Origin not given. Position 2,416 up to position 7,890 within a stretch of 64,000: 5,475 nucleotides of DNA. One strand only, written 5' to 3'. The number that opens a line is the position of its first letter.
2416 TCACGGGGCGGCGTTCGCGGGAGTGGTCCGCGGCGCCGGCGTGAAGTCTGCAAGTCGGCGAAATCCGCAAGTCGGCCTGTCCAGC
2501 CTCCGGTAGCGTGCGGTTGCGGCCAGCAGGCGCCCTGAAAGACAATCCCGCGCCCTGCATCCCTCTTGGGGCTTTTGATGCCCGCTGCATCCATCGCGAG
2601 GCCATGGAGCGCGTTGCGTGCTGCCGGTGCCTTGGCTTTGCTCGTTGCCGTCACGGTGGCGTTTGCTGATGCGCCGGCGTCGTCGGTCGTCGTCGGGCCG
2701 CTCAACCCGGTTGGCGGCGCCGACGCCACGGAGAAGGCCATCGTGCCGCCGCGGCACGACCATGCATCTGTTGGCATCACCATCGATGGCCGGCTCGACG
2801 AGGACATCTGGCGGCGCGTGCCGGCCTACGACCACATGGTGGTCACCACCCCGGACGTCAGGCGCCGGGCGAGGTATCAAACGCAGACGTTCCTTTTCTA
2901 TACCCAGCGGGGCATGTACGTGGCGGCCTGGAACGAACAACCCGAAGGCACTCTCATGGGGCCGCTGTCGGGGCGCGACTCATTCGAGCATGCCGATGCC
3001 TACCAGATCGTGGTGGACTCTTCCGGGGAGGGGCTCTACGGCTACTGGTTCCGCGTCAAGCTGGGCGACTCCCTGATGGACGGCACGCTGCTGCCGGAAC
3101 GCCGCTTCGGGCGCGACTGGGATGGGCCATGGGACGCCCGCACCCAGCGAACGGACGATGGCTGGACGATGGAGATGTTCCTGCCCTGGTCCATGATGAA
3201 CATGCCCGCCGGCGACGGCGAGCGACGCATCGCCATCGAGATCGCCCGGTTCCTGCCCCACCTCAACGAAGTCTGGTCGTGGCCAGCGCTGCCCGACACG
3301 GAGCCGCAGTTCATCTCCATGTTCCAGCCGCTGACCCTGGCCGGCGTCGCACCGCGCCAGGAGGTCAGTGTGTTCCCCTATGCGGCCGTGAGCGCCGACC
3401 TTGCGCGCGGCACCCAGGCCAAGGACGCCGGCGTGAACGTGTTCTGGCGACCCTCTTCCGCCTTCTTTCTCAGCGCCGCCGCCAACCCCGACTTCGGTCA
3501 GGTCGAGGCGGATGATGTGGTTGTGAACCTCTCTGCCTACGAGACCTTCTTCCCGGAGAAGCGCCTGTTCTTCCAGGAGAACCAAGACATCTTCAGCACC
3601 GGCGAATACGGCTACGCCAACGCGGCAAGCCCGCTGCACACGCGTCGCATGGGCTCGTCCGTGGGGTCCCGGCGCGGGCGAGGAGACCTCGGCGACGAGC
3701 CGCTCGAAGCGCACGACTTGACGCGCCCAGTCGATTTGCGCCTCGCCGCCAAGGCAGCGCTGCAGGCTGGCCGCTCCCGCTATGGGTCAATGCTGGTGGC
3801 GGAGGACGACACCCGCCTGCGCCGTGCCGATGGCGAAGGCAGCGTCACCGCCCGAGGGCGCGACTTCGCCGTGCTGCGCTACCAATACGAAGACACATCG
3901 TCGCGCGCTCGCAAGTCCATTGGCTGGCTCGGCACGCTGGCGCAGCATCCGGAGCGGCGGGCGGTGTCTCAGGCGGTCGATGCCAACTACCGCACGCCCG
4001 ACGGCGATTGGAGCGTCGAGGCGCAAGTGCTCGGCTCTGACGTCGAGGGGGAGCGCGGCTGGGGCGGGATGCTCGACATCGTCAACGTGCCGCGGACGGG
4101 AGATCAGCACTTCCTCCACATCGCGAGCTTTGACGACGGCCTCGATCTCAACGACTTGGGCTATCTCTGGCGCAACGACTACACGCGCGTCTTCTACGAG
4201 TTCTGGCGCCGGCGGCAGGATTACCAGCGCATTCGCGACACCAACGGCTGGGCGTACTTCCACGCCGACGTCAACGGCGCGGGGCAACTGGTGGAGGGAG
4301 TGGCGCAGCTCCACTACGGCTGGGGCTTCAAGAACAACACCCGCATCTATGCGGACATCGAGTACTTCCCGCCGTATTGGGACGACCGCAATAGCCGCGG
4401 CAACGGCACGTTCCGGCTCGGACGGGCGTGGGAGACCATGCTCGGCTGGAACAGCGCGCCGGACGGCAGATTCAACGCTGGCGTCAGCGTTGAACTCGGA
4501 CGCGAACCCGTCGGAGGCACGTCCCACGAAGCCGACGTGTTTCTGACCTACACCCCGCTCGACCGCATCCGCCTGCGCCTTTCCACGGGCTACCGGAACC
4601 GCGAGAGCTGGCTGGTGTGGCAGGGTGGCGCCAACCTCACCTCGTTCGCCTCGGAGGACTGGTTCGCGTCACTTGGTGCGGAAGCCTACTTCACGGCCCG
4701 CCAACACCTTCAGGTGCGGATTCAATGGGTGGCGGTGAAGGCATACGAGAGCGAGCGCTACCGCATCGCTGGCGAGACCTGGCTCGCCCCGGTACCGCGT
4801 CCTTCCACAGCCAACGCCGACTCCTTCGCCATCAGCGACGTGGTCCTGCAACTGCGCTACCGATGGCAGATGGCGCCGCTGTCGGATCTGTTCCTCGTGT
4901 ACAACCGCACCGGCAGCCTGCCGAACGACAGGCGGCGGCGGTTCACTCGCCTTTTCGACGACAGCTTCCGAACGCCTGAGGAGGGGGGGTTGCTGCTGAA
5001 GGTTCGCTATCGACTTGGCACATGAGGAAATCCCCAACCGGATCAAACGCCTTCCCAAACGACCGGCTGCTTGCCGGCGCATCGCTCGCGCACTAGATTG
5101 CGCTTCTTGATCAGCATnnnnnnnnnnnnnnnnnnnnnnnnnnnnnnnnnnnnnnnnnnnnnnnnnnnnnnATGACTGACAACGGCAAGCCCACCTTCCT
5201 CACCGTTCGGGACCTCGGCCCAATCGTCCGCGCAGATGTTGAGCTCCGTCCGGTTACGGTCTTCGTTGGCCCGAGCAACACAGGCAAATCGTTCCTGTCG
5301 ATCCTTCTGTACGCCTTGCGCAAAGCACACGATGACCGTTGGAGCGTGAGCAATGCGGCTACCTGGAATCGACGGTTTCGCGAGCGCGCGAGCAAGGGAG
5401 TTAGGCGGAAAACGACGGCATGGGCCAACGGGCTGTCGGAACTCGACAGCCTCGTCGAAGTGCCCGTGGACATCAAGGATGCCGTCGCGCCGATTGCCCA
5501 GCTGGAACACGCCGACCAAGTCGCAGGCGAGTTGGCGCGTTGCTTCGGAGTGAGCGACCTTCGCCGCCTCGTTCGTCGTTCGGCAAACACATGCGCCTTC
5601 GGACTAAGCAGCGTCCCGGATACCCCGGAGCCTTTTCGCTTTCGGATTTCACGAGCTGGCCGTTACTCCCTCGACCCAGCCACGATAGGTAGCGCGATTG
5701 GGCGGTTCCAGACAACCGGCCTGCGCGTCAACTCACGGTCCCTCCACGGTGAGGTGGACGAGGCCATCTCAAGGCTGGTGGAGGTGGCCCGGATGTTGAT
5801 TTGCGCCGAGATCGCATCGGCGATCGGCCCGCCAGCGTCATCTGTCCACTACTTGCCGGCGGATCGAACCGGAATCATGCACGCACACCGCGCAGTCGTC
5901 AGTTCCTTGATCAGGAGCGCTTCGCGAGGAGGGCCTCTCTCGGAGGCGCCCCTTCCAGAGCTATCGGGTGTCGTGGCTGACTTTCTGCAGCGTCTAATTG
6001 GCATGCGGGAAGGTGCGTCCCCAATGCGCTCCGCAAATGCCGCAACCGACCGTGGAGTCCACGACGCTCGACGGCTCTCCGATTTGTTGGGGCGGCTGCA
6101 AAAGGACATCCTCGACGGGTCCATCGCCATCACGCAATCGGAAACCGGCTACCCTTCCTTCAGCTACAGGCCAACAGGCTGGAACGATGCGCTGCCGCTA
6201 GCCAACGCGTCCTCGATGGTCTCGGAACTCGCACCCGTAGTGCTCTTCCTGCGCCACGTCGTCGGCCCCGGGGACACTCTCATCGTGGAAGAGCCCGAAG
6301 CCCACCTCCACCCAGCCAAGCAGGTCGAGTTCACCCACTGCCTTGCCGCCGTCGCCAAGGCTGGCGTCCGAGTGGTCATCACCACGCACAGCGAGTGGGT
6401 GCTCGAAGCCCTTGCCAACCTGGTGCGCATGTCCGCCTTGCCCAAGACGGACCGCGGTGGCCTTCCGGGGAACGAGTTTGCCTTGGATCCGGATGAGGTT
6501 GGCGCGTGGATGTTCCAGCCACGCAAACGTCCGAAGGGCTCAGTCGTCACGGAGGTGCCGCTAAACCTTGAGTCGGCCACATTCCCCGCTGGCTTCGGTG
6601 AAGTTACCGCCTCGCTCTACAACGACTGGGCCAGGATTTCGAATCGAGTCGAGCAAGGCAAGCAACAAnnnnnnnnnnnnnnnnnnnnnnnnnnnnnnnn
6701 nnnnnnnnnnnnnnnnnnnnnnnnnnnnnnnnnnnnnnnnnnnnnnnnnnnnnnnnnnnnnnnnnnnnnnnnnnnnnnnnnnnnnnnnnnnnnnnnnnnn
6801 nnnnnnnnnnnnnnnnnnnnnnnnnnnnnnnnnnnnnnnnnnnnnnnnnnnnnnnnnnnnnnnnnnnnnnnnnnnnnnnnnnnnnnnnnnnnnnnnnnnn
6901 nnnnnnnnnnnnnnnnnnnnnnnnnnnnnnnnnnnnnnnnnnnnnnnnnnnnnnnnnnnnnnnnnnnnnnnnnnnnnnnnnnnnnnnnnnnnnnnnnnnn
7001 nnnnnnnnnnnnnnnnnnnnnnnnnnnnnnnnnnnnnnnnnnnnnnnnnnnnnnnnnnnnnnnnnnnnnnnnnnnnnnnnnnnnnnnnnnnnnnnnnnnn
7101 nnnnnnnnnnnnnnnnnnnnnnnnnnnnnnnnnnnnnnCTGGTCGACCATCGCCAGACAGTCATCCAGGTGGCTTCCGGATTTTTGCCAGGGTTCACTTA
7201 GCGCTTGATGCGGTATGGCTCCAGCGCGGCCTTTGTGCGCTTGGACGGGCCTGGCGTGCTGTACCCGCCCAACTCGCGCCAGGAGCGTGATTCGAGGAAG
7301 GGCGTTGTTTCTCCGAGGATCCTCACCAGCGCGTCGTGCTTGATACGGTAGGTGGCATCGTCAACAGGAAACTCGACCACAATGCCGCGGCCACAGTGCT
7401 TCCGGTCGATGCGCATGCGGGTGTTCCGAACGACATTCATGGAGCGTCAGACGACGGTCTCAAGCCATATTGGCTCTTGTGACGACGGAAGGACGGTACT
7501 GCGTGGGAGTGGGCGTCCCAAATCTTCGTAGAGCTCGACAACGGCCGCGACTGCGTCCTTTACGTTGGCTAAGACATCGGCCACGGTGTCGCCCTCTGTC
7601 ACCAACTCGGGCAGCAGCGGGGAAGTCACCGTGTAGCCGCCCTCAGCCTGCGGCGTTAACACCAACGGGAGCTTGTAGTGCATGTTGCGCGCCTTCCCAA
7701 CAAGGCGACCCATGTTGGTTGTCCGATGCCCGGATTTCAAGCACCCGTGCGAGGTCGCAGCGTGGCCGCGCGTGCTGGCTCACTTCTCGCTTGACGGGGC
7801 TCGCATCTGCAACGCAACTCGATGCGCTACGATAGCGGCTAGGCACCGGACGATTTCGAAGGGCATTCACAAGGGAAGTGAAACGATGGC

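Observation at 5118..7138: Intact two-gene module: ABC-type ATPase translationally coupled to a 156-aa D-x13-ExK protein (candidate uncharacterised defence system)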

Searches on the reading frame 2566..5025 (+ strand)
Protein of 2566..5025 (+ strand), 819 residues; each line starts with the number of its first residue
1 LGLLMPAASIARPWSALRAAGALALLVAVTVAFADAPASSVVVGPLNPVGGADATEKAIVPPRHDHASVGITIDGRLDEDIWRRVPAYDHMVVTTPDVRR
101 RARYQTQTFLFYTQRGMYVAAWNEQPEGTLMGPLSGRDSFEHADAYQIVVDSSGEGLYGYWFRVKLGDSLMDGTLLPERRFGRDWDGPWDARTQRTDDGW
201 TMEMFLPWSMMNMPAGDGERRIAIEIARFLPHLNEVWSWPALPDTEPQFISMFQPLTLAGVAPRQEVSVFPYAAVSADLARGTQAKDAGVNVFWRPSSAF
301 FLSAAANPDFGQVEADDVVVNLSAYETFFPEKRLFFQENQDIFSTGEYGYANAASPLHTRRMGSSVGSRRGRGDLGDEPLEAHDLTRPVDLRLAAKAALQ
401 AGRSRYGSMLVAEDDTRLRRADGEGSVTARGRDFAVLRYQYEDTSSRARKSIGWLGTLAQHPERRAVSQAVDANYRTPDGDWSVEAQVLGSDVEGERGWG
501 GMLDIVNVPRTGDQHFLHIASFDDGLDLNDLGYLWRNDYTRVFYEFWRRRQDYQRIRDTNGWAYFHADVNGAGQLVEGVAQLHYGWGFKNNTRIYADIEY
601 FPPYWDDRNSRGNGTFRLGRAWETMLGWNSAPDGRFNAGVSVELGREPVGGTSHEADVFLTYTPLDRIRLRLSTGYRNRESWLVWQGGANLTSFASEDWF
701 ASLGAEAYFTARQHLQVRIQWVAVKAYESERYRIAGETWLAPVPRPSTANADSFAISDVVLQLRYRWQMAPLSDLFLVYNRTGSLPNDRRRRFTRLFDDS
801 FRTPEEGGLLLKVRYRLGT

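Call 7: search_protein_families(library=pfam, proteins=[window:2566-5025:+], max_evalue=0.01)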
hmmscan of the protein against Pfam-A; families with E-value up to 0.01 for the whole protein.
window:2566-5025:+ (819 aa): 1 family
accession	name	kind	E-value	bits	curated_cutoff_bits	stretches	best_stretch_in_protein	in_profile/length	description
PF19313.5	DUF5916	-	1.5e-24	87.1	22.6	2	268-350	6-90/572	Domain of unknown function (DUF5916)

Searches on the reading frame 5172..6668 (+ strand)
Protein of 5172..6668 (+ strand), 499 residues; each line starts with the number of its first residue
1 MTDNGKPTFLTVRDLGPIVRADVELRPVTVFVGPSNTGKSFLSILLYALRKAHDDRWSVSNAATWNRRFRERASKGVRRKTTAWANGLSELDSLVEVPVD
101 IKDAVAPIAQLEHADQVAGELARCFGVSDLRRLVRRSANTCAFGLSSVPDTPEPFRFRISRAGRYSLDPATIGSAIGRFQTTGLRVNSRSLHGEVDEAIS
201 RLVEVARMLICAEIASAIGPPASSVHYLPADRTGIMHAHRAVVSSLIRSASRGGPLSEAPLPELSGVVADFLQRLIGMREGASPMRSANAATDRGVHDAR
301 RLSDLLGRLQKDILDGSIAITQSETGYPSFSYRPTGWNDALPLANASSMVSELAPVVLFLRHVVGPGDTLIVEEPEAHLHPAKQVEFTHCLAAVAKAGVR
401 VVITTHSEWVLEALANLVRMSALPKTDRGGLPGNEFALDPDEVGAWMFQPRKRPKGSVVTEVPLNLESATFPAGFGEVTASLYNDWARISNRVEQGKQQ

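Call 83: predict_structure(alignment_id=A7)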
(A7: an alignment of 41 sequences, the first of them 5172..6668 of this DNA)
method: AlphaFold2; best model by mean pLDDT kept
length: 499 residues; sequences in the alignment: 41
mean_pLDDT: 80.4   pTM: 0.84
mean pLDDT of the five models: 80.4, 80.3, 78.6, 77.1, 76.5
residues with pLDDT >= 90: 138; 70-90: 246; 50-70: 104; < 50: 11
segments of 3 or more residues with pLDDT < 50: 287-290, 477-482
pLDDT, mean of each block of 10 residues (from residue 1): 79 94 94 86 93 65 80 86 78 73 85 90 91 92 84 81 86 73 63 73 83 73 80 60 64 57 80 85 55 63 78 87 83 92 85 88 88 86 88 91 91 91 85 86 94 89 85 58 59 66
secondary structure, 60 per line:
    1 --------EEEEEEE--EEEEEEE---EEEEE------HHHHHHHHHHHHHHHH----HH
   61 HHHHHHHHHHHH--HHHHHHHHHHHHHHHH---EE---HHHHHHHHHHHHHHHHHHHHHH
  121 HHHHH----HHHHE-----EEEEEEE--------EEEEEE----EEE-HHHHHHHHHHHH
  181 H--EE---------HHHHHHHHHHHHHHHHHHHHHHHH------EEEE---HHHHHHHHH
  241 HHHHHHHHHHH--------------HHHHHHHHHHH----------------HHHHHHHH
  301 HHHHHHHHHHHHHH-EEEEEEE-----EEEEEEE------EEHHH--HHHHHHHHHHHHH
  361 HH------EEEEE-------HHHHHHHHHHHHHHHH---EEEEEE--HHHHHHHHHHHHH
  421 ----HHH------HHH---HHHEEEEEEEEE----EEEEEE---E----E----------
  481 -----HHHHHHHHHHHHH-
elements in order: E9-15 E18-24 E28-32 H39-54 H59-72 H75-90 H99-125 H130-133 E140-146 E155-160 E165-167 H169-181 H195-218 E225-228 H232-251 H266-276 H293-314 E316-322 E328-334 H348-362 E369-373 H381-396 E400-405 H408-420 E443-451 E456-461 H486-498

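Call 87: fold_search(model_id=the predicted structure, library=pdb)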
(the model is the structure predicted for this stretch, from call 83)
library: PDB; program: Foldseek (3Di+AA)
matches with E <= 10: 941; with E <= 0.001: 169
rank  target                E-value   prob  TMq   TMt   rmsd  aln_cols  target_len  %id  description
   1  9n6b_B                4.3e-10  1.00  0.34  0.34  20.9       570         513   11  Structure of the retron IA complex with HNH nuclease in the "up" orientation (released 2025-04-23)
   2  9n69_C                1.1e-09  1.00  0.35  0.38  18.2       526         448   10  Structure of the retron IA complex with HNH nuclease in the "down" orientation (released 2025-04-23)
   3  9n69_B                1.4e-09  1.00  0.33  0.32  19.4       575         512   12  Structure of the retron IA complex with HNH nuclease in the "down" orientation (released 2025-04-23)
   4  5h68_B                3.1e-09  1.00  0.37  0.53  13.0       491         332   13  Crystal structure of an engaged dimer of the Geobacillus stearothermophilus SMC head domain (released 2017-03-15)
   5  5h68_A                3.6e-09  1.00  0.37  0.54  11.8       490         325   12  Crystal structure of an engaged dimer of the Geobacillus stearothermophilus SMC head domain (released 2017-03-15)
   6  9n6c_B                3.6e-09  1.00  0.31  0.35  21.9       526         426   11  Structure of the Retron IA Complex without the HNH Nuclease (released 2025-04-23)
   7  9n6c_C                4.0e-09  1.00  0.34  0.37  22.4       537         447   11  Structure of the Retron IA Complex without the HNH Nuclease (released 2025-04-23)
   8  9n69_D                4.7e-09  1.00  0.37  0.42  14.2       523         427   12  Structure of the retron IA complex with HNH nuclease in the "down" orientation (released 2025-04-23)
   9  9kjx_C                7.7e-09  1.00  0.34  0.32  20.7       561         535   14  Cryo-EM structure of the Retron-Eco7 complex (state 1) (released 2025-11-12)
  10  9kjz_C                9.3e-09  1.00  0.32  0.31  20.2       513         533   14  Cryo-EM structure of the Retron-Eco7 complex (state 3) (released 2025-11-12)
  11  9n6b_A                9.8e-09  1.00  0.33  0.32  18.2       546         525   11  Structure of the retron IA complex with HNH nuclease in the "up" orientation (released 2025-04-23)
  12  9n6b_C                1.6e-08  1.00  0.35  0.38  22.8       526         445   10  Structure of the retron IA complex with HNH nuclease in the "up" orientation (released 2025-04-23)
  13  9kjy_D                2.0e-08  1.00  0.34  0.32  20.0       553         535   14  Cryo-EM structure of the Retron-Eco7 complex (state 2) (released 2025-11-12)
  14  9kjx_D                2.2e-08  1.00  0.34  0.32  20.5       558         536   13  Cryo-EM structure of the Retron-Eco7 complex (state 1) (released 2025-11-12)
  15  9e91_A                2.4e-08  1.00  0.29  0.35  14.7       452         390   12  Ec83 Retron PtuA Dimer bound to ATP (released 2025-07-02)
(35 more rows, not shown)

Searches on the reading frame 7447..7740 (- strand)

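Call 7: search_protein_families(library=pfam, proteins=[window:7447-7740:-], max_evalue=0.01)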
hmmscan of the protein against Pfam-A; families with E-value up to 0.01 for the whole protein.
window:7447-7740:- (97 aa): 1 family
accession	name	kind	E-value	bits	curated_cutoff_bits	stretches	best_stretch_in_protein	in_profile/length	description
PF15919.11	HicB_lk_antitox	-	4.2e-05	24.1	27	1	25-86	2-63/123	HicB_like antitoxin of bacterial toxin-antitoxin system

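Call 8: search_protein_families(library=padloc, proteins=[window:7447-7740:-], max_evalue=0.1)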
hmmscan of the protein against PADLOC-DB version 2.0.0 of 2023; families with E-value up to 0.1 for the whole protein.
window:7447-7740:- (97 aa): 0 families

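Call 9: search_protein_families(library=ncbifam, proteins=[window:7447-7740:-], max_evalue=0.01)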
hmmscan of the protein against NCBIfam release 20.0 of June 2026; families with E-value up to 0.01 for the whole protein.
window:7447-7740:- (97 aa): 0 families
